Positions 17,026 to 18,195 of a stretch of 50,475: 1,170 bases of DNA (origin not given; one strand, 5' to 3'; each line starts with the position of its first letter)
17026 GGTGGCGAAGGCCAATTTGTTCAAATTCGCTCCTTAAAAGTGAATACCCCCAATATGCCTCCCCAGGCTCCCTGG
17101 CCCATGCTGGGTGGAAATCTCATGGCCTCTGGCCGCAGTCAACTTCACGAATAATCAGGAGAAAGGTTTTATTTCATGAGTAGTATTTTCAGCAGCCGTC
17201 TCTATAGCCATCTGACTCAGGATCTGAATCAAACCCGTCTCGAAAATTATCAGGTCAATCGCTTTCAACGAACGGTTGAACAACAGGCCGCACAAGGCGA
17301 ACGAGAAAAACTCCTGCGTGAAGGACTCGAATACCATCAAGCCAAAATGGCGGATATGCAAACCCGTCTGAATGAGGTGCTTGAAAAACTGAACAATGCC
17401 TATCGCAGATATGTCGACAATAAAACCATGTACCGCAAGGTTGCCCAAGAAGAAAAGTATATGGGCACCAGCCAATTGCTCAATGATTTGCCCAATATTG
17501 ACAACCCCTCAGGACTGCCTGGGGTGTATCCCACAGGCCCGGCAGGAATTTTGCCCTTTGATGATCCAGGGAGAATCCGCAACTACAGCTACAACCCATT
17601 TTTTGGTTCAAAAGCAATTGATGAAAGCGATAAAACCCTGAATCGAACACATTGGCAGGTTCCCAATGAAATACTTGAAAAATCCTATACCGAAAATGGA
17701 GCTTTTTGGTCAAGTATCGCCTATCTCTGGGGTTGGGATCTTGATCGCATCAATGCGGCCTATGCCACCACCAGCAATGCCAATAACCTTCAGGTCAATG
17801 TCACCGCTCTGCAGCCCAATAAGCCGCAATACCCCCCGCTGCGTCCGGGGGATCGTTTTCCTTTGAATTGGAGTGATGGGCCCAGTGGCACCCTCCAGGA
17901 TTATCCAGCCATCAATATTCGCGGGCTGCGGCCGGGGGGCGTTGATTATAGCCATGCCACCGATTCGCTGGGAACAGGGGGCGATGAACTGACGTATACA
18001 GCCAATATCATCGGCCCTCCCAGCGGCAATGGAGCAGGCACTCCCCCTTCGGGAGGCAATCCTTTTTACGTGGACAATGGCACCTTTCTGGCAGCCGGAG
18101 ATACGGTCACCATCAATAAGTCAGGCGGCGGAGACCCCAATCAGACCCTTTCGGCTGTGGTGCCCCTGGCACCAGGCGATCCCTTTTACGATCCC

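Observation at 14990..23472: Operon encoding a PQQ-propeller lipoprotein and a 2098-aa orphan giant protein, inserted between a sensor kinase and its response regulator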

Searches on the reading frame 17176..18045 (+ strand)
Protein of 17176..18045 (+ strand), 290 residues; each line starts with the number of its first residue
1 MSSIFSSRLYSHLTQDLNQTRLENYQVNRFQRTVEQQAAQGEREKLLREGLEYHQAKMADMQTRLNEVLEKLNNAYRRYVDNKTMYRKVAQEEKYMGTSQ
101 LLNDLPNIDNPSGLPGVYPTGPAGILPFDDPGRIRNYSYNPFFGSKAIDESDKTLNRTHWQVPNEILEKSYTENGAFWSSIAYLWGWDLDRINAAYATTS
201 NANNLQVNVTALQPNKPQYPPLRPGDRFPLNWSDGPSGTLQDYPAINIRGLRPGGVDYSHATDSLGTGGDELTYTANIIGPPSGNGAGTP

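Call 64: search_protein_representatives(alignment_id=A4)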
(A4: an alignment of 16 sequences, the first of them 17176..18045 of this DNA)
Query: 16 sequences, 291 profile positions. Proteins with E-value up to 0.001 (for the whole library): 37; up to 1e-10: 32; up to 1e-30: 28. The best 37 are listed.
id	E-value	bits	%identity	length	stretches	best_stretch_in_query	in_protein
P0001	3.2e-142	489.6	-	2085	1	1-286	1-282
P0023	1.2e-137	474.6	-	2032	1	1-291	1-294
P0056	3.9e-134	463.1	-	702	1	1-280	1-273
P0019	2.1e-133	460.7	-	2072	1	1-291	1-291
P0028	1.1e-131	455.1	-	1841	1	1-290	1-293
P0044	2.3e-129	447.4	-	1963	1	1-291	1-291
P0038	8.6e-129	445.5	-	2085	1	1-290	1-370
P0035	1.6e-121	421.7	-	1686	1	1-287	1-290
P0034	6.0e-121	419.8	-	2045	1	1-291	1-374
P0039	2.0e-117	408.3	-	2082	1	1-291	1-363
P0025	1.3e-115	402.3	-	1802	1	1-291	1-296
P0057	1.4e-66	241.3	-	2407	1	1-243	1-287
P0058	7.9e-61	222.5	-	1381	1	12-237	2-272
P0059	1.3e-60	221.8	-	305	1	1-231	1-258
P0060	7.1e-59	216.1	-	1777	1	1-232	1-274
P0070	7.7e-41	156.9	-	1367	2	162-264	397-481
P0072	4.1e-40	154.5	-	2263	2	1-162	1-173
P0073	3.8e-35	138.2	-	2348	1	7-268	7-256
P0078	2.9e-09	53.2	-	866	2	169-240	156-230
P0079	8.0e-09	51.8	-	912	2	152-236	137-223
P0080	1.3e-08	51.1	-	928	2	153-238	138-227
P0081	6.7e-06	42.2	-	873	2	152-235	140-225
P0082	1.0e-05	41.6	-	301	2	154-202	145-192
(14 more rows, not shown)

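Call 65: search_protein_families(library=pfam, proteins=[P0078, P0079, P0080, P0081, P0082, P0070, P0073], max_evalue=0.01)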
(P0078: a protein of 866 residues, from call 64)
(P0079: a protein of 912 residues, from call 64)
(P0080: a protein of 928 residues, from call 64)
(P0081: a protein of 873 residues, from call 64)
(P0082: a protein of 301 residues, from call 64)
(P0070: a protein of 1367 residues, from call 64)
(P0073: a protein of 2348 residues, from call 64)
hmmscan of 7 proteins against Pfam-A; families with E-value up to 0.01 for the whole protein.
P0078 (866 aa): 0 families

P0079 (912 aa): 1 family
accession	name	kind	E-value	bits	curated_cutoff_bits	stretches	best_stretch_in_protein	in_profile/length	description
PF23991.1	DUF7310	-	0.0067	17.3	40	0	18-79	3-63/83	Coiled-coil region of unknown function (DUF7310)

P0080 (928 aa): 0 families

P0081 (873 aa): 0 families

P0082 (301 aa): 0 families

P0070 (1367 aa): 1 family
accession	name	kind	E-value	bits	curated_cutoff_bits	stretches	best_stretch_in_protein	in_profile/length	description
PF21467.3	BetaGal_gal-bd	-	0.0074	16.9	27.3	0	202-257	1-56/62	Beta-galactosidase, galactose-binding domain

P0073 (2348 aa): 2 families
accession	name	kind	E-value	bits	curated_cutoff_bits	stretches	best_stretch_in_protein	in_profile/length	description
PF21471.3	Reelin_subrepeat-B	-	5.3e-08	33.1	27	0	2035-2137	27-126/127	Reelin subrepeat B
PF00629.30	MAM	-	0.0038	17.5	26.4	0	1587-1700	46-153/158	MAM domain, meprin/A5/mu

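Call 67: find_encoding_contigs(protein=P0079, flank=10000, max_places=3)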
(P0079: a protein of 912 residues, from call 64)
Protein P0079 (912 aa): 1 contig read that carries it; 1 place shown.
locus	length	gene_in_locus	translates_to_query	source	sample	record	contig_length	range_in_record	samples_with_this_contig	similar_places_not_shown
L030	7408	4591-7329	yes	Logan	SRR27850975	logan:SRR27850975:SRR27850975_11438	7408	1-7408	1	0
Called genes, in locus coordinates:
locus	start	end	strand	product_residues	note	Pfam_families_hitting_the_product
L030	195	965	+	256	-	PF00106:adh_short, PF08659:KR, PF23441:SDR (weak), PF13561:adh_short_C2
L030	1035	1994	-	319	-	PF01841:Transglut_core (weak)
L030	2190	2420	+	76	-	-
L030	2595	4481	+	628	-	PF01436:NHL (faint), PF25021:TEN_NHL (faint)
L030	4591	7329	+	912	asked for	-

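Call 68: find_encoding_contigs(protein=P0078, flank=10000, max_places=3)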
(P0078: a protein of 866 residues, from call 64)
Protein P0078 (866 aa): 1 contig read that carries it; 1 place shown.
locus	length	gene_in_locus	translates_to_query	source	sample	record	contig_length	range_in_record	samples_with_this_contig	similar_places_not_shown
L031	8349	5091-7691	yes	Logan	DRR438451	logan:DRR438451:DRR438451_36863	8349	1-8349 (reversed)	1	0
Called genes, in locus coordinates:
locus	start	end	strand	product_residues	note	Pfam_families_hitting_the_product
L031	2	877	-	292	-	?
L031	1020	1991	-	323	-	PF00036:EF-hand_1 (faint)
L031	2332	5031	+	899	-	-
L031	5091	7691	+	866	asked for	-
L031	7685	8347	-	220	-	?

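Call 69: find_encoding_contigs(protein=P0080, flank=10000, max_places=3)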
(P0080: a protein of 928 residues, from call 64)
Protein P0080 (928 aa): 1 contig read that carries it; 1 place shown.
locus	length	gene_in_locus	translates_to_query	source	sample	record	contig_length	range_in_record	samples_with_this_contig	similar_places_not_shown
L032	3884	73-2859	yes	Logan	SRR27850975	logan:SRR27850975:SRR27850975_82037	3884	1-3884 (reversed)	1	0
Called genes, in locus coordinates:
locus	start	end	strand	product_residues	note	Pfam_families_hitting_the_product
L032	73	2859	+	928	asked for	-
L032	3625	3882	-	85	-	?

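Call 70: find_homologous_proteins(query=P0079)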
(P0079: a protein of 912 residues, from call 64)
Query P0079 (912 aa): 11 proteins with E <= 0.001 among 8000 candidates.
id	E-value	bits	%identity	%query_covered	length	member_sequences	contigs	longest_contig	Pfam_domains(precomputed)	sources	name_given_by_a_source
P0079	0.0e+0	2108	100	100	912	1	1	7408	-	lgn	-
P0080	2.6e-246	838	47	99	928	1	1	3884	-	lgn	-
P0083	7.7e-168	579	39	100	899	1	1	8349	-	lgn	-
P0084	1.5e-165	571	38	100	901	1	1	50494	-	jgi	jgi:hypothetical protein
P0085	1.9e-161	558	38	100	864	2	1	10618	-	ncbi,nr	ncbi:MAG: hypothetical protein H7338_22700 [Candidatus Sericytochromatia bacterium]|nr:hypothetical 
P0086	4.9e-152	527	47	37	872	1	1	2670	-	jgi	-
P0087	5.0e-152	526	37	99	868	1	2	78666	-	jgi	jgi:hypothetical protein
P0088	4.0e-151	523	37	100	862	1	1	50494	-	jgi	jgi:hypothetical protein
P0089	6.1e-148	513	33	100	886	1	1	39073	-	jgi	jgi:hypothetical protein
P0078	4.5e-145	503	37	95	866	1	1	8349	-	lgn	-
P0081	1.9e-89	319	35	72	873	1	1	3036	-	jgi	jgi:hypothetical protein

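Call 71: find_encoding_contigs(protein=P0084, flank=10000, max_places=2)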
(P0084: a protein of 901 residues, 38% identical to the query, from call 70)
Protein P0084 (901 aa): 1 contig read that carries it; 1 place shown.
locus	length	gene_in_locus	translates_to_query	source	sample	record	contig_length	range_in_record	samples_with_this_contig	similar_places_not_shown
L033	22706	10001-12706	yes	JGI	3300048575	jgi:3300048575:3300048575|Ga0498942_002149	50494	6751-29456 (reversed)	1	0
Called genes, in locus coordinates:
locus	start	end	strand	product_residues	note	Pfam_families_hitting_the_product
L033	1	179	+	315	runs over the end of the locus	PF16881:LIAS_N, PF04055:Radical_SAM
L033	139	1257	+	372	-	PF00676:E1_dh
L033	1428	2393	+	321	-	PF02779:Transket_pyr, PF02780:Transketolase_C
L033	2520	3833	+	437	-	PF00364:Biotin_lipoyl, PF25997:BSH_YhbJ (weak), PF02817:E3_binding, PF00198:2-oxoacid_dh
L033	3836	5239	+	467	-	PF00890:FAD_binding_2 (faint), PF01134:GIDA, PF01266:DAO (faint), PF07992:Pyr_redox_2, PF12831:FAD_oxidored (weak), PF13738:Pyr_redox_3, PF00070:Pyr_redox, PF02852:Pyr_redox_dim, +3 more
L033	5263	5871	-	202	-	-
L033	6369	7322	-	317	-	-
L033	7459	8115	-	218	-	-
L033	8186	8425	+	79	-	-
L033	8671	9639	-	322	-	PF00036:EF-hand_1 (faint), PF13499:EF-hand_7 (faint)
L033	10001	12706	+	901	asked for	-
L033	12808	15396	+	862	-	-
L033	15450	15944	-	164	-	-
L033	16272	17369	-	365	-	PF00155:Aminotran_1_2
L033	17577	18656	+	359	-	PF03462:PCRF, PF00472:RF-1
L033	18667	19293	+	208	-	-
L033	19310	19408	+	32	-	-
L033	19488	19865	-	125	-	PF00072:Response_reg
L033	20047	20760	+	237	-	PF00072:Response_reg, PF00486:Trans_reg_C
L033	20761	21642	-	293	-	PF00528:BPD_transp_1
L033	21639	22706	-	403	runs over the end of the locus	PF01547:SBP_bac_1, PF13416:SBP_bac_8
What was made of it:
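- Paralogue pairs, and tandem pairs in the mini clade (calls 70, 71), recall FlgK/FlgL or FlaA/FlaB.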

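Call 72: find_encoding_contigs(protein=P0087, flank=10000, max_places=2)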
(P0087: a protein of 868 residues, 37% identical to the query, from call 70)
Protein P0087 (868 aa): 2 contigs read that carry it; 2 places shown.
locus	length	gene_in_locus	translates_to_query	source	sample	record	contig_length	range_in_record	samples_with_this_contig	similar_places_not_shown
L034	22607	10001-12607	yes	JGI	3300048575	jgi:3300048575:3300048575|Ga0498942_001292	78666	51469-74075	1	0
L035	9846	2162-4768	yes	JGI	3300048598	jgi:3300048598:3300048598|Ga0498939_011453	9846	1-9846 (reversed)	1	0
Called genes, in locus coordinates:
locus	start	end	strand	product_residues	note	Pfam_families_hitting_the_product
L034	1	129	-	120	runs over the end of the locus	PF00462:Glutaredoxin (faint), PF03960:ArsC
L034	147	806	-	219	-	-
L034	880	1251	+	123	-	-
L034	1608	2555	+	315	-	PF16881:LIAS_N, PF04055:Radical_SAM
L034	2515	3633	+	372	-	PF00676:E1_dh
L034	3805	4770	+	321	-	PF02779:Transket_pyr, PF02780:Transketolase_C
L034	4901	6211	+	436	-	PF00364:Biotin_lipoyl, PF25997:BSH_YhbJ (faint), PF02817:E3_binding, PF00198:2-oxoacid_dh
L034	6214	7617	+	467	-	PF00890:FAD_binding_2 (faint), PF01134:GIDA (weak), PF01266:DAO (faint), PF07992:Pyr_redox_2, PF12831:FAD_oxidored (weak), PF13738:Pyr_redox_3, PF00070:Pyr_redox, PF02852:Pyr_redox_dim, +4 more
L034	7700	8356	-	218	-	-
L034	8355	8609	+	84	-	-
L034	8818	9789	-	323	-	PF00036:EF-hand_1 (faint), PF13202:EF-hand_5 (faint), PF13405:EF-hand_6 (faint), PF13499:EF-hand_7 (faint)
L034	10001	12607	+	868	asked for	-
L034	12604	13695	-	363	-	PF00155:Aminotran_1_2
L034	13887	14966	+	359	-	PF03462:PCRF, PF00472:RF-1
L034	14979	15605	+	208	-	-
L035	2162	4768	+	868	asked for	-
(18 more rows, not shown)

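Call 94: search_protein_families(library=pfam, proteins=[L033:8671-9636:-, P0057, P0072], max_evalue=0.01)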
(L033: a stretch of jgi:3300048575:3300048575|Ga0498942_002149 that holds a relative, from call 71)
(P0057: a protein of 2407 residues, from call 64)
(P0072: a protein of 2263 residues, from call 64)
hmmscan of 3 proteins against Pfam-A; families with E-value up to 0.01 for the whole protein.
L033:8671-9636:- (321 aa): 4 families
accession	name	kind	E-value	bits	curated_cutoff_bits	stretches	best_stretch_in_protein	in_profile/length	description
PF13499.12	EF-hand_7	-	3.5e-06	27.7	30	0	182-268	6-66/67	EF-hand domain pair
PF00036.39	EF-hand_1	-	5.7e-06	26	25.4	0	125-139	9-23/29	EF hand domain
PF13405.12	EF-hand_6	-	2.5e-05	24.1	25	0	126-138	10-22/30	EF-hand domain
PF10591.15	SPARC_Ca_bdg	-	0.0013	19.5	22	0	182-204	58-80/113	Secreted protein acidic and rich in cysteine Ca binding region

P0057 (2407 aa): 0 families

P0072 (2263 aa): 5 families
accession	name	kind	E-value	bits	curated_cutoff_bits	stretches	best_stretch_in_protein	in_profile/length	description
PF21471.3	Reelin_subrepeat-B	-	3.8e-21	75.6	27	2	1990-2079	32-126/127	Reelin subrepeat B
PF02837.24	Glyco_hydro_2_N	-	5.5e-09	36.6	28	1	929-1012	47-133/169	Glycosyl hydrolases family 2, sugar binding domain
PF21467.3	BetaGal_gal-bd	-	9.5e-05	22.9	27.3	0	248-281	28-62/62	Beta-galactosidase, galactose-binding domain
PF22666.2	Glyco_hydro_2_N2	-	0.0001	22.9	27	1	917-1012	13-117/167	Glycosyl hydrolase 2 galactose-binding domain-like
PF13364.12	BetaGal_ABD2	-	0.002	19.3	23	1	201-289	30-108/112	Beta-galactosidase second all-beta domain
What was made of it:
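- Pfam galactose-binding-type domains in the distant member P0072: Reelin_subrepeat-B 3.8e-21 and GH2_N 5.5e-9 (call 94).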
